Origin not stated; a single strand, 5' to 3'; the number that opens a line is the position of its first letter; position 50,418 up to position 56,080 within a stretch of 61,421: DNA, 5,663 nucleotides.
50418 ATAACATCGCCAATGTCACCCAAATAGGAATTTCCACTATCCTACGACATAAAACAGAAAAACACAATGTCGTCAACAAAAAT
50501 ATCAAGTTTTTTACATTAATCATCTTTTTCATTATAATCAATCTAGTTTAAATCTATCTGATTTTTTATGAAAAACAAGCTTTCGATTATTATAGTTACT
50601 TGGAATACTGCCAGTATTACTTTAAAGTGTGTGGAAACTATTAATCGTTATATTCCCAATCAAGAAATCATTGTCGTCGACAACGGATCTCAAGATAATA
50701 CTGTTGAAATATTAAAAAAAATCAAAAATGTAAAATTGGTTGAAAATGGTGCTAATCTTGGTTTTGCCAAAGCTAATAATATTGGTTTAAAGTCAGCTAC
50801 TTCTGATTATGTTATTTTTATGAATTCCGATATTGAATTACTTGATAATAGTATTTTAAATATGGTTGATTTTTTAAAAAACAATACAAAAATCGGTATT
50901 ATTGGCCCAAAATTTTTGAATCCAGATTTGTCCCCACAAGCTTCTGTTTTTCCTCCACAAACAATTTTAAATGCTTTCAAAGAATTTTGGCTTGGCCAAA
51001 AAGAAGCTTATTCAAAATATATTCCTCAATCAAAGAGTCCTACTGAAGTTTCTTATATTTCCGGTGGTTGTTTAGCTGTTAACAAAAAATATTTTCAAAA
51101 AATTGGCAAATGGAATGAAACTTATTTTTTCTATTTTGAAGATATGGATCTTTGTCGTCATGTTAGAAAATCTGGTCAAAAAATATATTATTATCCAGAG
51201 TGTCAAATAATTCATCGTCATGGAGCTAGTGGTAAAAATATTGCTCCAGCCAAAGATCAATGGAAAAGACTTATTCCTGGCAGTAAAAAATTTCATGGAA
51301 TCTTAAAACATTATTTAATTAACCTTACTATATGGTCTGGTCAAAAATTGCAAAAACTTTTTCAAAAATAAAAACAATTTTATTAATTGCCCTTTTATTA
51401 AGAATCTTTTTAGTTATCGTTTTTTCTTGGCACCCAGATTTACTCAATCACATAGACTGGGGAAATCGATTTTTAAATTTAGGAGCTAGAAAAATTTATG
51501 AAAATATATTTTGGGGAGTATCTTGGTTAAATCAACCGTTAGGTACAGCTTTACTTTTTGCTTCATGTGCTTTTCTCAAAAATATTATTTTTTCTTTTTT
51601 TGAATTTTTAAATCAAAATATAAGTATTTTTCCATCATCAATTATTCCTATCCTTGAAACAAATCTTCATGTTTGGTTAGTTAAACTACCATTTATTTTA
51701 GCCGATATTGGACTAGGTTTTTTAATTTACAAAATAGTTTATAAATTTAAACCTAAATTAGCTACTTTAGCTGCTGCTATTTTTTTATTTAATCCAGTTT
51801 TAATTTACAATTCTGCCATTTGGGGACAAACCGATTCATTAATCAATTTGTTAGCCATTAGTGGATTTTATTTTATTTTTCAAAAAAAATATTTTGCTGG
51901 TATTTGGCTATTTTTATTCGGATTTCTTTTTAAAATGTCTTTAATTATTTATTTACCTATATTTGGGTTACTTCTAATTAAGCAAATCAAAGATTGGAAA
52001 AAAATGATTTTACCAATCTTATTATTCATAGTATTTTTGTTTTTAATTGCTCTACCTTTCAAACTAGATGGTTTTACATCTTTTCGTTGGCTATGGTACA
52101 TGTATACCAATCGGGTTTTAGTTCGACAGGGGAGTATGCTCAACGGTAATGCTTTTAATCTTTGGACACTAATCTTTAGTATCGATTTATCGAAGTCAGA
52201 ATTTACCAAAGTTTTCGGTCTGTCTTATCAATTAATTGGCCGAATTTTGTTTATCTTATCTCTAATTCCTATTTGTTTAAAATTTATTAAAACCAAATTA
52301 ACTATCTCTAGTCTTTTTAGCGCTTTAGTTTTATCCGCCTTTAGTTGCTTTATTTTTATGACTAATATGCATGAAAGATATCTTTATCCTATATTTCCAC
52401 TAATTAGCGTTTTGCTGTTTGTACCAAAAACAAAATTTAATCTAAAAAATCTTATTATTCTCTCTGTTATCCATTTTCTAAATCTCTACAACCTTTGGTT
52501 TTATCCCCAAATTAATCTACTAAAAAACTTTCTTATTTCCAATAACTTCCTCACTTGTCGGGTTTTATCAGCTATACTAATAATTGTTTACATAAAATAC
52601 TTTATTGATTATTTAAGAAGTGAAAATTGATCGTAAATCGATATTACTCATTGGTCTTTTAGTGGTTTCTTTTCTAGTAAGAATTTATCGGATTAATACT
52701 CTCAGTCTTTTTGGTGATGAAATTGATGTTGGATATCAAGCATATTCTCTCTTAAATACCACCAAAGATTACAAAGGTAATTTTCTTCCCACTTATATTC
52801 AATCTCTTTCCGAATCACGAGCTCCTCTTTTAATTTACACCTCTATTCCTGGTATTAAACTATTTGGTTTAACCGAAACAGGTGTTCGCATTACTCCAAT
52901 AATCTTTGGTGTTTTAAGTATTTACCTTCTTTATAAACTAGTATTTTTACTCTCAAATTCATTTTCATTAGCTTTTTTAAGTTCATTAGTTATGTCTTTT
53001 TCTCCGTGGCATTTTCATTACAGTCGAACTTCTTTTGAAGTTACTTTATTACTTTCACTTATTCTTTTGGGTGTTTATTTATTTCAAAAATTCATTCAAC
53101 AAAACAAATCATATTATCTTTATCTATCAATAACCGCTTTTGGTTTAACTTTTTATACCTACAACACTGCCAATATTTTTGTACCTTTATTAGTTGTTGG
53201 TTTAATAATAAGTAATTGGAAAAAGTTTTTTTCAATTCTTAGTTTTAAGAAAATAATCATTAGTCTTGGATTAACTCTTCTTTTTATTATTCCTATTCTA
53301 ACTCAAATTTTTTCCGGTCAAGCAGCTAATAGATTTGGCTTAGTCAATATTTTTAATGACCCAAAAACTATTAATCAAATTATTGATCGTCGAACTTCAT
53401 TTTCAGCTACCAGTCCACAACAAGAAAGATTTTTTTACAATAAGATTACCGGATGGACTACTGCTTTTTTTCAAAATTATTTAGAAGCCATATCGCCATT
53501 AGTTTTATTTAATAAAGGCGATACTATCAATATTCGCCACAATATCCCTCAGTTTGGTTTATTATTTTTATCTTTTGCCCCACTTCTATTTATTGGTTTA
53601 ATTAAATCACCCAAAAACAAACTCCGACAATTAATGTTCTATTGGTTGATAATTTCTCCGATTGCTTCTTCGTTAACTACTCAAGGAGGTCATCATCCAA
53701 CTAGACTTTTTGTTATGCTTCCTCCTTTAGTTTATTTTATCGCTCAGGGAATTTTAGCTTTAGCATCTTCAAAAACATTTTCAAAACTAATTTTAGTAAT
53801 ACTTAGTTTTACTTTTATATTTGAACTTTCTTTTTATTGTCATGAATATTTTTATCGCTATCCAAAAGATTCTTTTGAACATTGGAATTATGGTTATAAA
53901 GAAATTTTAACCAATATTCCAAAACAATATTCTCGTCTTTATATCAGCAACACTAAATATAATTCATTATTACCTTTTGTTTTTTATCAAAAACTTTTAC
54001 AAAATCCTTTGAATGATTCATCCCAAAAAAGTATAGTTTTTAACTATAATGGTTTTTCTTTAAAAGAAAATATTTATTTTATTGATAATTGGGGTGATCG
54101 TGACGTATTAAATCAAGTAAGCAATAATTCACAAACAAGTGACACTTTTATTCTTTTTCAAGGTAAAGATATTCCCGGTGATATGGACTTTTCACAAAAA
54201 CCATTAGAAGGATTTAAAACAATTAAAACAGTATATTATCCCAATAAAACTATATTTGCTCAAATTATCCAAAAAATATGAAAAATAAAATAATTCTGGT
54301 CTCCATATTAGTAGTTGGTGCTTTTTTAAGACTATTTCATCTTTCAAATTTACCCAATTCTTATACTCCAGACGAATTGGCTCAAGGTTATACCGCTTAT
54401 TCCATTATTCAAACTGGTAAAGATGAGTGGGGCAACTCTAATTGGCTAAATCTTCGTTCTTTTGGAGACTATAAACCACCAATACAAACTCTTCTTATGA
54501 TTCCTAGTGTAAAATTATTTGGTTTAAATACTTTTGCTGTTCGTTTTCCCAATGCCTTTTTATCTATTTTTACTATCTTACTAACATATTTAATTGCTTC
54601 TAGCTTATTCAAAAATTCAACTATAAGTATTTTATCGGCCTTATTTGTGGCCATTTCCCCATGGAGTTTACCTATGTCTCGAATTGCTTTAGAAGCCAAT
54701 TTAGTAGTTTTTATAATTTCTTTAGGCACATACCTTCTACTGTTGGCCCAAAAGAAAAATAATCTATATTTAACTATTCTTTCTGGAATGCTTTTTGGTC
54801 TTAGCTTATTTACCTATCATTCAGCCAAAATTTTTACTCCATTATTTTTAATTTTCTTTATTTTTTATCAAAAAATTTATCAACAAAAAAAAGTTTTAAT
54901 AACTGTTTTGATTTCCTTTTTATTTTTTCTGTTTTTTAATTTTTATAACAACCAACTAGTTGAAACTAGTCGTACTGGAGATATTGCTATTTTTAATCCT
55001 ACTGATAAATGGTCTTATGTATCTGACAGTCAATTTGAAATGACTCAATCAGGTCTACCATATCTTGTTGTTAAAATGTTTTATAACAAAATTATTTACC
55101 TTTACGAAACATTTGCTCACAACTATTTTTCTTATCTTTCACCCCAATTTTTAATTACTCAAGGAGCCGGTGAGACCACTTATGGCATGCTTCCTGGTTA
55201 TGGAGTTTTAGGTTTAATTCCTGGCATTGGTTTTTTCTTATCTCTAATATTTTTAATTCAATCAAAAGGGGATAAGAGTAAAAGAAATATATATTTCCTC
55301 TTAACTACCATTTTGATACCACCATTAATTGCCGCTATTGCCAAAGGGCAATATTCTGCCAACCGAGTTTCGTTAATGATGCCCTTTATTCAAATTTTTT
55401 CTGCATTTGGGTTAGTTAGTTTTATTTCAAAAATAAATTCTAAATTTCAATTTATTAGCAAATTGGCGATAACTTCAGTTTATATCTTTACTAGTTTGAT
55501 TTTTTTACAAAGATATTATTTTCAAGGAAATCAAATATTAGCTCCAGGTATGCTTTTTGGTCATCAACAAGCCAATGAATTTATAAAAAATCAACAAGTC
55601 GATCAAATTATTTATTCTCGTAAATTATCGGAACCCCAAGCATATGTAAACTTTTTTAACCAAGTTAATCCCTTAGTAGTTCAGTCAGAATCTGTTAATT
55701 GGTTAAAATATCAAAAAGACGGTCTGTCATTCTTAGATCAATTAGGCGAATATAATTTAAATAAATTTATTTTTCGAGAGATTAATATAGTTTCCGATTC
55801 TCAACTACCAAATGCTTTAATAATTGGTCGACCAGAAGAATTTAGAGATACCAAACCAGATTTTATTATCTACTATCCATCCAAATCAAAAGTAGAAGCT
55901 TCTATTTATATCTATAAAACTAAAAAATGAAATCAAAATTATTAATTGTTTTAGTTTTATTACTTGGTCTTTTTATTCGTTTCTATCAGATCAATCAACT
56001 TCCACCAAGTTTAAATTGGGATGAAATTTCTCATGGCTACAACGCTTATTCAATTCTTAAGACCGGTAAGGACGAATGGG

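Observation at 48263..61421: Seven-copy array of one GT39/ArnT-like membrane glycosyltransferase subfamily, chained by ATGA junctions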

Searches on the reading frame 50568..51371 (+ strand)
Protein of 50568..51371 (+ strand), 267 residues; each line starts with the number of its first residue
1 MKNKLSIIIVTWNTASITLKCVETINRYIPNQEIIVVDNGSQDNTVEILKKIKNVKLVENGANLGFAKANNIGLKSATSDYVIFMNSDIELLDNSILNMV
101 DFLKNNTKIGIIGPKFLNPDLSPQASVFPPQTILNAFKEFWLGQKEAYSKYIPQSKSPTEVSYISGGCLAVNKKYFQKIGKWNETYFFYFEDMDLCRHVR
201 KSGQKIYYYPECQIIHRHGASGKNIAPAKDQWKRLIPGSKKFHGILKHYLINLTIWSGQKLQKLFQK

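Call 6: search_protein_families(library=pfam, proteins=[window:50568-51371:+], max_evalue=0.01)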
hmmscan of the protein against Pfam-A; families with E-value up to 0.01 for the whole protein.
window:50568-51371:+ (267 aa): 7 families
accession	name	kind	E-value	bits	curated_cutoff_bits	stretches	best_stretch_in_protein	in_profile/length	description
PF00535.33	Glycos_transf_2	-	1.8e-29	103.2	23.3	1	6-179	1-167/168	Glycosyl transferase family 2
PF13641.12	Glyco_tranf_2_3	-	1.1e-14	55.5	27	1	5-221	3-216/230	Glycosyltransferase like family 2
PF13712.12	Glyco_tranf_2_5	-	1.4e-09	38.5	27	1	64-217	39-190/210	Glycosyltransferase like family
PF10111.15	Glyco_tranf_2_2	-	1.2e-07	32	27.3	1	26-89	24-92/276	Glycosyltransferase like family 2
PF13632.12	Glyco_trans_2_3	-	1.7e-07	31.7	27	1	82-257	2-166/198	Glycosyl transferase family group 2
PF13704.12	Glyco_tranf_2_4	-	0.00041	21.2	27.5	1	32-66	20-54/98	Glycosyl transferase family 2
PF02709.20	Glyco_transf_7C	-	0.0011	19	23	1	151-211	6-67/78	N-terminal domain of galactosyltransferase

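Call 24: search_protein_families(library=ncbifam, proteins=[window:50568-51371:+], max_evalue=0.01)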
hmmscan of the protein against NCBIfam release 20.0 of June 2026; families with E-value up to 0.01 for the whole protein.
window:50568-51371:+ (267 aa): 30 families (the best 25 are shown)
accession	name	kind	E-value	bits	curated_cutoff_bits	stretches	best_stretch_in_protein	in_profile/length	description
TIGR01556.1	rhamnosyltran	subfamily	4.8e-22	78.5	200.55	1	21-225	9-209/281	rhamnosyltransferase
TIGR03965.1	mycofact_glyco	equivalog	1.1e-18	67.4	280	1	6-219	77-283/467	mycofactocin biosynthesis glycosyltransferase MftF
TIGR03937.1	PgaC_IcaA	equivalog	1.3e-16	60.6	422.3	1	3-112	45-159/407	poly-beta-1,6-N-acetyl-D-glucosamine synthase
TIGR04283.1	glyco_like_mftF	equivalog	2.4e-16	60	182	1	5-112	1-107/221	TIGR04283 family arsenosugar biosynthesis glycosyltransferase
NF041875.1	EPS_EpsD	equivalog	7.9e-15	55.1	370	1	5-217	1-207/325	exopolysaccharide biosynthesis glycosyltransferase EpsD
NF007482.0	PRK10073.1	equivalog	4.1e-13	49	423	1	2-95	5-102/334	glycosyltransferase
NF038299.1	EPS_HpsN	equivalog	5.8e-12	45.2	425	1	4-222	2-226/317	hormogonium polysaccharide biosynthesis glycosyltransferase HpsN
NF038302.1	EPS_HpsE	equivalog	1.9e-11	43.5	300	1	4-217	2-223/307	hormogonium polysaccharide biosynthesis glycosyltransferase HpsE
NF047683.1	TeichurnBiosyTuaG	equivalog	2.2e-10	40.6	400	1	2-107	5-115/252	teichuronic acid biosynthesis protein TuaG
NF050050.1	ProtGlycPglI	equivalog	2.5e-09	37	500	1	3-104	2-109/306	GalNAc(5)-diNAcBac-PP-undecaprenol beta-1,3-glucosyltransferase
TIGR03111.1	glyc2_xrt_Gpos1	hypoth_equivalog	1.3e-08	34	363.95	1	5-112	51-165/439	TIGR03111 family XrtG-associated glycosyltransferase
NF047588.1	GlcsyltransPgfSStrep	equivalog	1.1e-07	31.4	500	1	4-105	2-112/308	glycosyltransferase PgfS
NF053739.1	GlytfEpsEBac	equivalog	1.9e-07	30.3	450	1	4-117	2-121/265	glycosyltransferase EpsE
NF058614.1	PPMAGASynPpgS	equivalog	2.8e-06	26.9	370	1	7-121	4-119/226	polyprenyl-phospho-N-acetylgalactosaminyl synthase PpgS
TIGR04009.1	wcaE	equivalog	8.8e-06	25.2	369.2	1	5-113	3-117/248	colanic acid biosynthesis glycosyltransferase WcaE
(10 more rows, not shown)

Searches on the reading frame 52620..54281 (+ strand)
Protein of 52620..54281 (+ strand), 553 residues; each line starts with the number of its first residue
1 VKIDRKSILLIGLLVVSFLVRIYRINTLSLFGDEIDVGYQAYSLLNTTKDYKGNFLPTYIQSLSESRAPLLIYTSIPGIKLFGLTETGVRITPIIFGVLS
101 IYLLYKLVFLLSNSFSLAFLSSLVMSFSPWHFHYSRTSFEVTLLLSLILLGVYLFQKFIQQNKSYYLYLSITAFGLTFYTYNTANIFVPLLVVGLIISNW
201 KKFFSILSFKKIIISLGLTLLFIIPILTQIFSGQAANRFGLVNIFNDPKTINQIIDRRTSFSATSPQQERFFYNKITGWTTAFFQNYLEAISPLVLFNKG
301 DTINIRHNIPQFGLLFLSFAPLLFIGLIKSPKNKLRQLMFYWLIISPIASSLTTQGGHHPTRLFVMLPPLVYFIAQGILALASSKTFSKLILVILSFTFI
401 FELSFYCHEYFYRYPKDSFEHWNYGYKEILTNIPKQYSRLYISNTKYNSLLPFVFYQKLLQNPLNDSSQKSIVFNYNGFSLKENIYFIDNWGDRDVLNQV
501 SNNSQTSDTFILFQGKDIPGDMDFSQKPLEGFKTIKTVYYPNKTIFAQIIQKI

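Call 3: search_protein_families(library=pfam, proteins=[window:52620-54281:+], max_evalue=0.01)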
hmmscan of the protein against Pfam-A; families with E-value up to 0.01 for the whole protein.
window:52620-54281:+ (553 aa): 2 families
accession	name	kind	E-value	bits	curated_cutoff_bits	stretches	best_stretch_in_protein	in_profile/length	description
PF13231.12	PMT_2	-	6.8e-12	46.3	26.1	1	68-226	3-157/160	Dolichyl-phosphate-mannose-protein mannosyltransferase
PF02366.24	PMT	-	3.6e-07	30.4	22.7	1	13-228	3-232/245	Dolichyl-phosphate-mannose-protein mannosyltransferase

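Call 24: search_protein_families(library=ncbifam, proteins=[window:52620-54281:+], max_evalue=0.01)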
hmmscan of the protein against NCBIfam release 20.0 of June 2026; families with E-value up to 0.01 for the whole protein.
window:52620-54281:+ (553 aa): 2 families
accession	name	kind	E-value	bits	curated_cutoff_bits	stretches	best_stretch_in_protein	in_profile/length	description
TIGR03663.1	TIGR03663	subfamily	9.1e-11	41.4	126.25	1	10-378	4-336/435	flippase activity-associated protein Agl23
NF047440.1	LA3751_2_3_fam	subfamily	0.00038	19.4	200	1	77-223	91-236/460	LA_3751/LA_3752 family putative glycosyltransferase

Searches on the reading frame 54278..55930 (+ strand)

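Call 3: search_protein_families(library=pfam, proteins=[window:54278-55930:+], max_evalue=0.01)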
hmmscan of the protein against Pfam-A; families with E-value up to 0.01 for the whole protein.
window:54278-55930:+ (550 aa): 2 families
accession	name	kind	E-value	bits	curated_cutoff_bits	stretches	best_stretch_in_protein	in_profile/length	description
PF13231.12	PMT_2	-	6.3e-12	46.4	26.1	1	66-218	2-155/160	Dolichyl-phosphate-mannose-protein mannosyltransferase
PF02366.24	PMT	-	9e-09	35.7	22.7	1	15-197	7-197/245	Dolichyl-phosphate-mannose-protein mannosyltransferase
